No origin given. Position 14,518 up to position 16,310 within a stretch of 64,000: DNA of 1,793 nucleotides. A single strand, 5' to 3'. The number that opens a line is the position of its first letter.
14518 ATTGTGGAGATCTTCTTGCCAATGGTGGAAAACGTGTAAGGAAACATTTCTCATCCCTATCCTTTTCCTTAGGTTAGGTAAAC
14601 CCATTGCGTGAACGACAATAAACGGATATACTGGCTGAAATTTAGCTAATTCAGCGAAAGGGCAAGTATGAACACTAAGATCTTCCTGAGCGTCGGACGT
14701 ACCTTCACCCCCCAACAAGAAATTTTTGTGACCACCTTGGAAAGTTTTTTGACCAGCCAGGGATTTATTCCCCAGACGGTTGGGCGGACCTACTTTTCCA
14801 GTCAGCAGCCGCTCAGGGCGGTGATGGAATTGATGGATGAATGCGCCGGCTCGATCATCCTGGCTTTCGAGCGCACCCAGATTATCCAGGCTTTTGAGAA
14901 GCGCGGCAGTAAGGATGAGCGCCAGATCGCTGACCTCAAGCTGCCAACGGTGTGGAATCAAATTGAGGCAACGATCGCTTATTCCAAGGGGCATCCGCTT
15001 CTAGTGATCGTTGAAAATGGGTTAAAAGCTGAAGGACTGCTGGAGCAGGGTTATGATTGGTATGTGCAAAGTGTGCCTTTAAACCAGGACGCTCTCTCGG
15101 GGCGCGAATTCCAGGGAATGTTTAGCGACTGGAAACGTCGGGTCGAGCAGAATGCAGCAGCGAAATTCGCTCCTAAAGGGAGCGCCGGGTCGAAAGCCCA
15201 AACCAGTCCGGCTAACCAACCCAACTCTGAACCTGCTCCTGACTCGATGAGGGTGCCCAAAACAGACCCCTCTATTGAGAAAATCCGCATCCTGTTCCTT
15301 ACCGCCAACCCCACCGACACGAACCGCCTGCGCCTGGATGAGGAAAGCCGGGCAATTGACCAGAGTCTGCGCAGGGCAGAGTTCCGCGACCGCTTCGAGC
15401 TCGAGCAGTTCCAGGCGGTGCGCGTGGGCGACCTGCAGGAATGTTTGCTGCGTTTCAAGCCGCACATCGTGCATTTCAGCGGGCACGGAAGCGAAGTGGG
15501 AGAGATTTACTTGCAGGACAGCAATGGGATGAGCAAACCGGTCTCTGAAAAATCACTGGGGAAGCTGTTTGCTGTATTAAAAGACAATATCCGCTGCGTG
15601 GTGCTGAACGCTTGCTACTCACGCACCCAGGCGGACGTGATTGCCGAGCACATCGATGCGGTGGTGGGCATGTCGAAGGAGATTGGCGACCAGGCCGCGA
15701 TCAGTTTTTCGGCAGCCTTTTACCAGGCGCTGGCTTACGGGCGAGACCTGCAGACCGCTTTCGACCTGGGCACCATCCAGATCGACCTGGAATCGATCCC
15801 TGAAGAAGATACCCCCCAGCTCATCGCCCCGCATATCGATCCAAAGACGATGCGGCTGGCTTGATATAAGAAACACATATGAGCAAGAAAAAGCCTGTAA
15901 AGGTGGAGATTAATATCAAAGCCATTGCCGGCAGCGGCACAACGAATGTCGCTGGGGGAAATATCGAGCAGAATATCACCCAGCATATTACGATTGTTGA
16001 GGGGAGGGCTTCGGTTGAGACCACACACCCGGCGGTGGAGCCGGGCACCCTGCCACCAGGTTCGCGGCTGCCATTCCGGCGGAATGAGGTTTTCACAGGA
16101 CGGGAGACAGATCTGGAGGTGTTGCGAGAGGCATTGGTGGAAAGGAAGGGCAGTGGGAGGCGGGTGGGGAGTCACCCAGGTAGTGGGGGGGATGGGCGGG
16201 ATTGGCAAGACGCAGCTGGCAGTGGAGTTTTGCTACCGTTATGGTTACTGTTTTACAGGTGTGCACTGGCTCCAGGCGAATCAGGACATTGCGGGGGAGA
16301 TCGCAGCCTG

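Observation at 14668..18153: Two-gene apoptosis-like module: TIR-like/CHAT protease plus NB-ARC-TPR STAND NTPase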

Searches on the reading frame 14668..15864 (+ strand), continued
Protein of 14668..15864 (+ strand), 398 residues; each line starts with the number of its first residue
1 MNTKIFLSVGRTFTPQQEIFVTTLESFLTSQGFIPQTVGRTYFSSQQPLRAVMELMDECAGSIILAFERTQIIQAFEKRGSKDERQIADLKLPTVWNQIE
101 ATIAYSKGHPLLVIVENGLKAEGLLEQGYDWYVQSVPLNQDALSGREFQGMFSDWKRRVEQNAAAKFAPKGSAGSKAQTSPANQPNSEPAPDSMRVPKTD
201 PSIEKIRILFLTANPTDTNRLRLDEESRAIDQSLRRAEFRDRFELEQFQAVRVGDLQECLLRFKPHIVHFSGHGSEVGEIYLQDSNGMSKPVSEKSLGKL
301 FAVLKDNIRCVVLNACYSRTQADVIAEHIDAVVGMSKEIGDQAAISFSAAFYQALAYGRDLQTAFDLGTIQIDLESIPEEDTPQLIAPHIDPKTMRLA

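Call 50: search_protein_families(library=pfam, proteins=[P0076, P0058, P0104, P0080, P0050, P0066, P0062, P0117, P0026], max_evalue=0.001)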
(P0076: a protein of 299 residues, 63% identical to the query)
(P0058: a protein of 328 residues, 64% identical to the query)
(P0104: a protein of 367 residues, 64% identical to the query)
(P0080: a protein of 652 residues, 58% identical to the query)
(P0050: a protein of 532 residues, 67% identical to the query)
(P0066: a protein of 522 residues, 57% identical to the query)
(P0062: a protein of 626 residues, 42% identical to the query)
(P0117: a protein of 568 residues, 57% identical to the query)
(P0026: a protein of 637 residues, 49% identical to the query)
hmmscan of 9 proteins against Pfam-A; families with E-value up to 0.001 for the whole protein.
P0076 (299 aa): 2 families
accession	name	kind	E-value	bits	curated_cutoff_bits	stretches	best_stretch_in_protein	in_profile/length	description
PF19964.5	EAD11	-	1.4e-16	60.6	26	1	5-82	3-80/80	Effector-associated domain 11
PF12770.12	CHAT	-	2.2e-09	37.6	24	1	123-276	108-270/289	CHAT domain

P0058 (328 aa): 2 families
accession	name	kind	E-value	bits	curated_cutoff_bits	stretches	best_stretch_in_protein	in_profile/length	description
PF20689.3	bDLD1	-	2.1e-08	34.8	25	1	14-102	8-96/105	Bacterial Death-like domain 1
PF12770.12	CHAT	-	7.8e-08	32.5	24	1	153-293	107-258/289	CHAT domain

P0104 (367 aa): 1 family
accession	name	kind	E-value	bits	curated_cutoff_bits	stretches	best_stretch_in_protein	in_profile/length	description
PF12770.12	CHAT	-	3.1e-10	40.4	24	1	160-342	74-271/289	CHAT domain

P0080 (652 aa): 2 families
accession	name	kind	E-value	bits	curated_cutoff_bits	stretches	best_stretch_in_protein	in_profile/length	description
PF12770.12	CHAT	-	5.6e-34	118.3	24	2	158-336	82-268/289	CHAT domain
PF20694.2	TRADD-like_N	-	6.9e-05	23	23.7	1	382-428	4-51/69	TRADD-like N-terminal domain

P0050 (532 aa): 2 families
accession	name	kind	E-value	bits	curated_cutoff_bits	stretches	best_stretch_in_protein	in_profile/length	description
PF24391.1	HD-CE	-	1.6e-18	67.8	27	1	32-240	2-236/263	HD-CE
PF12770.12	CHAT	-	5.6e-09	36.3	24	1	358-495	110-258/289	CHAT domain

P0066 (522 aa): 3 families
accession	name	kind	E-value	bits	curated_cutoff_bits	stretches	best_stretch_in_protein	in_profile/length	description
PF19993.5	DO-GTPase2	-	2.2e-08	34.5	27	1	42-163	3-134/226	Double-GTPase 2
PF12770.12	CHAT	-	1.3e-06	28.5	24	1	379-486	139-258/289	CHAT domain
PF19975.5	DO-GTPase1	-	4.6e-06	26.6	27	1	44-139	2-100/271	Double-GTPase 1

P0062 (626 aa): 3 families
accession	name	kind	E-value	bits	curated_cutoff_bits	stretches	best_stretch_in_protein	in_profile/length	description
PF19954.5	EAD10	-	1.6e-32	111.8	24.1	1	1-76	1-77/77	Effector-associated domain 10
PF12770.12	CHAT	-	4.1e-20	72.8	24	2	226-388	81-258/289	CHAT domain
PF19963.4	VMAP-M1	-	1.1e-06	29.7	25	1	135-234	10-113/113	vWA-MoxR associated protein middle region (VMAP-M) 1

P0117 (568 aa): 2 families
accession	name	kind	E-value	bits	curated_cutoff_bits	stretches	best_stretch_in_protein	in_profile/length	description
PF13676.11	TIR_2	-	9.4e-25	87.9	28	1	204-325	1-121/122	TIR domain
PF12770.12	CHAT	-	8.5e-08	32.4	24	1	392-531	108-258/289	CHAT domain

P0026 (637 aa): 1 family
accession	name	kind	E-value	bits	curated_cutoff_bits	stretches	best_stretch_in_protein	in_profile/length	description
PF12770.12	CHAT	-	7.5e-27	95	24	3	7-141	109-257/289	CHAT domain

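Call 66: find_encoding_contigs(protein=P0013, flank=7000, max_places=2)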
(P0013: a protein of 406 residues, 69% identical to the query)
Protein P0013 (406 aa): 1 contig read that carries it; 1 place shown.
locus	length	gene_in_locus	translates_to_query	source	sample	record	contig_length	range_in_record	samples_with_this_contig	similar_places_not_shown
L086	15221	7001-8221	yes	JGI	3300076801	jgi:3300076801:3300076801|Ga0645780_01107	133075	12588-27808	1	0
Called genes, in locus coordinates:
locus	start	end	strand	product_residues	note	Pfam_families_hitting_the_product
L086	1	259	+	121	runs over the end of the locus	PF04055:Radical_SAM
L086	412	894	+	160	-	-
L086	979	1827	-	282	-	PF01694:Rhomboid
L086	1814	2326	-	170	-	PF00326:Peptidase_S9, PF07859:Abhydrolase_3 (faint), PF20434:BD-FAE (weak)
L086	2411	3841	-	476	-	PF00930:DPPIV_N (faint), PF26550:Tricorn_2nd, PF26549:Tricorn_N, PF26550:Tricorn_2nd, PF26549:Tricorn_N (weak), PF07676:PD40, PF26549:Tricorn_N, PF07676:PD40 (weak), +1 more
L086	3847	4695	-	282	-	-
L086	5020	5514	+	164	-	PF00210:Ferritin, PF05067:Mn_catalase (weak), PF02915:Rubrerythrin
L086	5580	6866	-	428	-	-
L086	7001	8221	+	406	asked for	PF12770:CHAT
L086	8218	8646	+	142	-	PF00583:Acetyltransf_1, PF13673:Acetyltransf_10, PF13508:Acetyltransf_7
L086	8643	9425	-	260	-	PF07827:KNTase_C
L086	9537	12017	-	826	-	PF07719:TPR_2 (faint), PF09976:TPR_21 (faint), PF13174:TPR_6 (faint), PF13176:TPR_7 (faint), PF13424:TPR_12 (weak), PF13432:TPR_16 (weak), PF13424:TPR_12, PF01464:SLT, +6 more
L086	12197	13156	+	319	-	PF00294:PfkB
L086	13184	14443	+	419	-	PF05221:AdoHcyase, PF02826:2-Hacid_dh_C, PF00670:AdoHcyase_NAD, PF07991:KARI_N (weak)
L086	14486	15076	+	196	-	PF13302:Acetyltransf_3, PF00583:Acetyltransf_1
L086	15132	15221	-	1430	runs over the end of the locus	PF04997:RNA_pol_Rpb1_1, PF00623:RNA_pol_Rpb1_2, PF04983:RNA_pol_Rpb1_3, PF05000:RNA_pol_Rpb1_4 (weak), PF04998:RNA_pol_Rpb1_5, PF21668:RPOC_hybrid (faint)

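Call 67: find_encoding_contigs(protein=P0019, flank=7000, max_places=2)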
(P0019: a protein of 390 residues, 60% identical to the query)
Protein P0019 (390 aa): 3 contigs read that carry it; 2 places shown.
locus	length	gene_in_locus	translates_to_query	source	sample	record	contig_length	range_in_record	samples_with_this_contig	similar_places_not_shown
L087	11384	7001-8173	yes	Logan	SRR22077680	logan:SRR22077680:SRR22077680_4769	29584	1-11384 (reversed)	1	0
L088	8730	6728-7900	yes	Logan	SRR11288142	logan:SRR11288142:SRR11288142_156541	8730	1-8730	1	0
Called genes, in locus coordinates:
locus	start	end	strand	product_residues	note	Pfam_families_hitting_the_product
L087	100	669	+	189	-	PF13384:HTH_23 (weak)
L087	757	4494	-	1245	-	PF02450:LCAT, PF05057:DUF676 (weak), PF07819:PGAP1 (weak), PF13620:CarboxypepD_reg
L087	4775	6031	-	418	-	PF00271:Helicase_C (weak)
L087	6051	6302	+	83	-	-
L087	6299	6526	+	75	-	-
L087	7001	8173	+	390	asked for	PF12770:CHAT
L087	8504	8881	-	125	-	PF00436:SSB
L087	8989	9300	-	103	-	-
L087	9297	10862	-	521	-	PF11638:DnaA_N (weak)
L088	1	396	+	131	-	?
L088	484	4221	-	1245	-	PF02450:LCAT, PF05057:DUF676 (weak), PF07819:PGAP1 (weak), PF13620:CarboxypepD_reg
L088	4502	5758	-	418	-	PF00271:Helicase_C (weak)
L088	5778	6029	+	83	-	-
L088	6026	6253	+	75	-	-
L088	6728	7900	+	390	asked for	PF12770:CHAT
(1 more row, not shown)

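Call 69: list_cluster_members(proteins=[L033:7989-8636:+, L041:8001-8654:+, L053:7989-8636:+, L024:8001-8645:+, L006:7992-8774:+, window:14668-15864:+, L043:7863-9182:+])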
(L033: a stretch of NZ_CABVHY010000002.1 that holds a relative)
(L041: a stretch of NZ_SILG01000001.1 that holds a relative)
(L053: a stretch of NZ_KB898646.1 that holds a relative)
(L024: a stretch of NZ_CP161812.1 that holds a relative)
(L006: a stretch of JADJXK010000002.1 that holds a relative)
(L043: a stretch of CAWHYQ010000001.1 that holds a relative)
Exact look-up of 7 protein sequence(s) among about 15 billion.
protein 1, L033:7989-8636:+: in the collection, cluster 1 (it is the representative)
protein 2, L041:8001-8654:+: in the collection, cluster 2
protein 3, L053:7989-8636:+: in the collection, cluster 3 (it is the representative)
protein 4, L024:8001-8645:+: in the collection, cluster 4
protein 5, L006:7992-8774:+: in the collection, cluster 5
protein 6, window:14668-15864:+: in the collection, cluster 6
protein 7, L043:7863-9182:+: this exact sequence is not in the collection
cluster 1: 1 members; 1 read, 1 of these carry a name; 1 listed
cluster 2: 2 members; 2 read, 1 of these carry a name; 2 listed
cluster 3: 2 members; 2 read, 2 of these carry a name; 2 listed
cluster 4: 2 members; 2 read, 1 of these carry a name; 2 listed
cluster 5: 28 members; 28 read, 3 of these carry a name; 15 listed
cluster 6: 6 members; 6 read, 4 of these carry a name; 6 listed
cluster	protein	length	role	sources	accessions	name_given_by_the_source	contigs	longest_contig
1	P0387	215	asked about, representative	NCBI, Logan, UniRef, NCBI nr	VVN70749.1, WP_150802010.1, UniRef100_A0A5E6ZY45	hypothetical protein [Pseudomonas fluorescens] | TIR domain-containing protein n=1 Tax=Pseudomonas fluorescens TaxID=294 ...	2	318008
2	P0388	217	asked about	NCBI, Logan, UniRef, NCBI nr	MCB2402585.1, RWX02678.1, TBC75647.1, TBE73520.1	hypothetical protein ELH27_23470 [Rhizobium leguminosarum] | TIR domain-containing protein n=1 Tax=Rhizobium beringeri TaxID=3019934 ... | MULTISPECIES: hypothetical protein [Rhizobium]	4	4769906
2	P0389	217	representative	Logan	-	-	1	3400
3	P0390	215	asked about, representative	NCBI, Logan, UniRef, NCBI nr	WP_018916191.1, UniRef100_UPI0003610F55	hypothetical protein [Vreelandella zhanjiangensis] | hypothetical protein n=1 Tax=Vreelandella zhanjiangensis TaxID=1121960 RepID=UPI0003610F55 | hypothetical protein [Halomonas zhanjiangensis]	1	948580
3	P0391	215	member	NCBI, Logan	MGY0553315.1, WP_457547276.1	hypothetical protein ACW17M_08910 [Vreelandella sp. 2A-K22]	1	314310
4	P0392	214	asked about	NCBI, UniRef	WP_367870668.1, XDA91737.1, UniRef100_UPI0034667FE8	hypothetical protein [Luteolibacter sp. Populi] | hypothetical protein n=1 Tax=Luteolibacter sp. Populi TaxID=3230487 RepID=UPI0034667FE8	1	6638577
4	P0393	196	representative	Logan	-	-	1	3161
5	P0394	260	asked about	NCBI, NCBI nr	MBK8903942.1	MAG: hypothetical protein IPM53_22360 [Anaerolineaceae bacterium] | hypothetical protein [Anaerolineaceae bacterium]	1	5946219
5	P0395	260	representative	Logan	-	-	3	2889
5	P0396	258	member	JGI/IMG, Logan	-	hypothetical protein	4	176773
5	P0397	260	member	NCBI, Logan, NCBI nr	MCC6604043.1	MAG: hypothetical protein IT327_12585 [Anaerolineae bacterium] | hypothetical protein [Anaerolineae bacterium]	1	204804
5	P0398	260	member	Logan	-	-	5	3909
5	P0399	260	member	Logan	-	-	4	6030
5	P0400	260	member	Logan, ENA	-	-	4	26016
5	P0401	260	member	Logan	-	-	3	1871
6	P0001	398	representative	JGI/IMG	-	hypothetical protein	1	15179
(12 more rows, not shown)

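Call 70: find_encoding_contigs(protein=window:14668-15864:+, flank=10000, max_places=2)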
Protein window:14668-15864:+ (398 aa): no gene with exactly this product is on record in the collection.

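Call 83: predict_structure(alignment_id=A3)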
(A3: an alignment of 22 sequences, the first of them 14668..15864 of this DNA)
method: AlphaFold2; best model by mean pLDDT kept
length: 398 residues; sequences in the alignment: 22
mean_pLDDT: 80.6   pTM: 0.50
mean pLDDT of the five models: 80.6, 80.1, 79.3, 79.2, 77.5
residues with pLDDT >= 90: 126; 70-90: 206; 50-70: 31; < 50: 35
segments of 3 or more residues with pLDDT < 50: 169-202
pLDDT, mean of each block of 10 residues (from residue 1): 86 84 93 89 80 91 91 85 86 87 91 90 72 88 88 93 72 30 32 32 78 65 76 82 86 86 92 71 83 89 89 84 92 75 85 93 92 75 84 89
secondary structure, 60 per line:
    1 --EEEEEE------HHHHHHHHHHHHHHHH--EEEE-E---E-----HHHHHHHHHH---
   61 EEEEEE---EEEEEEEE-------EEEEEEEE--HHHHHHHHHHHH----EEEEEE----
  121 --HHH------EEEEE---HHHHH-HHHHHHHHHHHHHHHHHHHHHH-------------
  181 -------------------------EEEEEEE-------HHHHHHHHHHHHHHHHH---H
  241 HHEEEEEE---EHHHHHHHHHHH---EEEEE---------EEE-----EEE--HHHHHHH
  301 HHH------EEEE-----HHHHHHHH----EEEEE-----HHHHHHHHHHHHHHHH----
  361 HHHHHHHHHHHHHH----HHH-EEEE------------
elements in order: E3-8 H15-30 E33-36 H48-57 E61-66 E70-77 E85-92 H95-106 E111-116 E132-136 H140-144 H146-167 E206-212 H220-236 E243-248 H253-263 E267-271 E281-283 E289-291 H294-303 E310-313 H319-326 E331-335 H341-356 H361-374 E383-386

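Call 85: fold_search(model_id=the predicted structure, library=pdb)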
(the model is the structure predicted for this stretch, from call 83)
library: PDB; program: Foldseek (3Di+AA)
matches with E <= 10: 1762; with E <= 0.001: 57
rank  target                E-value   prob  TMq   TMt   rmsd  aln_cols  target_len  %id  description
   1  8tl0_D                1.0e-13  1.00  0.41  0.35  16.8       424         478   16  Structure of activated SAVED-CHAT filament (released 2024-03-06)
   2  8tl0_C                1.1e-13  1.00  0.44  0.38  19.1       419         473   19  Structure of activated SAVED-CHAT filament (released 2024-03-06)
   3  8tl0_B                2.7e-13  1.00  0.44  0.37  19.9       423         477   18  Structure of activated SAVED-CHAT filament (released 2024-03-06)
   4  8tl0_A                1.7e-12  1.00  0.41  0.35  20.4       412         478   18  Structure of activated SAVED-CHAT filament (released 2024-03-06)
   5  8tl0_I                2.3e-11  1.00  0.41  0.35  21.7       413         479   18  Structure of activated SAVED-CHAT filament (released 2024-03-06)
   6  3wrw_E                3.6e-05  0.98  0.24  0.24  14.6       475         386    9  Crystal structure of the N-terminal domain of resistance protein (released 2014-08-13)
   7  6gq0                  6.9e-05  1.00  0.23  0.31  21.3       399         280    8  Crystal structure of GanP, a glucose-galactose binding protein from Geobacillus stearothermophilus (released 2019-06-19)
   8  7e7m_C                8.7e-05  0.99  0.22  0.29  22.9       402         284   10  Crystal Structure Analysis of the Streptococcus agalactiae Ribose Binding Protein RbsB (released 2022-03-02)
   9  7wr0                  9.8e-05  1.00  0.33  0.51   5.2       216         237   11  P32 of caspase-4 C258A mutant (released 2023-01-25)
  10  5xsd_B                1.1e-04  0.99  0.23  0.31  21.8       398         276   10  XylFII-LytSN complex mutant - D103A (released 2017-08-02)
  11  7e7m_B                1.3e-04  0.99  0.22  0.30  22.8       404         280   10  Crystal Structure Analysis of the Streptococcus agalactiae Ribose Binding Protein RbsB (released 2022-03-02)
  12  5xss_B                1.3e-04  0.99  0.22  0.30  22.7       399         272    9  XylFII molecule (released 2017-08-02)
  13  4ry0                  1.8e-04  0.98  0.22  0.29  23.1       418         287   11  Crystal structure of ribose transporter solute binding protein RHE_PF00037 from Rhizobium etli CFN 42, TARGET EFI-511357 (released 2014-12-24)
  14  3v6m_A                2.0e-04  1.00  0.30  0.53   5.3       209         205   10  Inhibition of caspase-6 activity by single mutation outside the active site (released 2012-03-28)
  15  7e7m_A                2.3e-04  0.97  0.20  0.26  22.4       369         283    9  Crystal Structure Analysis of the Streptococcus agalactiae Ribose Binding Protein RbsB (released 2022-03-02)
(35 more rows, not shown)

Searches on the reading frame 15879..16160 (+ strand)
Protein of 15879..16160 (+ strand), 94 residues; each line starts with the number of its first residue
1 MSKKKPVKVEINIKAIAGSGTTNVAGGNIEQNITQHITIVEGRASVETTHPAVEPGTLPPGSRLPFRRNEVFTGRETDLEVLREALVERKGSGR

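Call 7: search_protein_families(library=pfam, proteins=[window:15879-16160:+], max_evalue=0.01)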
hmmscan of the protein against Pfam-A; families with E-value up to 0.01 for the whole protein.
window:15879-16160:+ (94 aa): 0 families

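Call 8: search_protein_families(library=padloc, proteins=[window:15879-16160:+], max_evalue=0.01)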
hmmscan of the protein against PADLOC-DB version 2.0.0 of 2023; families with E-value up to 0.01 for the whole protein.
window:15879-16160:+ (94 aa): 0 families

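Call 9: search_protein_families(library=pfam, proteins=[window:15879-16160:+], max_evalue=10)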
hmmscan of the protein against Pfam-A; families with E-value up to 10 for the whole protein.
window:15879-16160:+ (94 aa): 0 families

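Call 10: search_protein_families(library=ncbifam, proteins=[window:15879-16160:+], max_evalue=1)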
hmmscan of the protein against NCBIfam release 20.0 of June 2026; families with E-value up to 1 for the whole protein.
window:15879-16160:+ (94 aa): 1 family
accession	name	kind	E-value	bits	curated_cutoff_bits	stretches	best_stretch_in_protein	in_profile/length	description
NF040586.1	FxSxx_TPR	equivalog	0.029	12.8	300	1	67-88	3-24/830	FxSxx-COOH system tetratricopeptide repeat protein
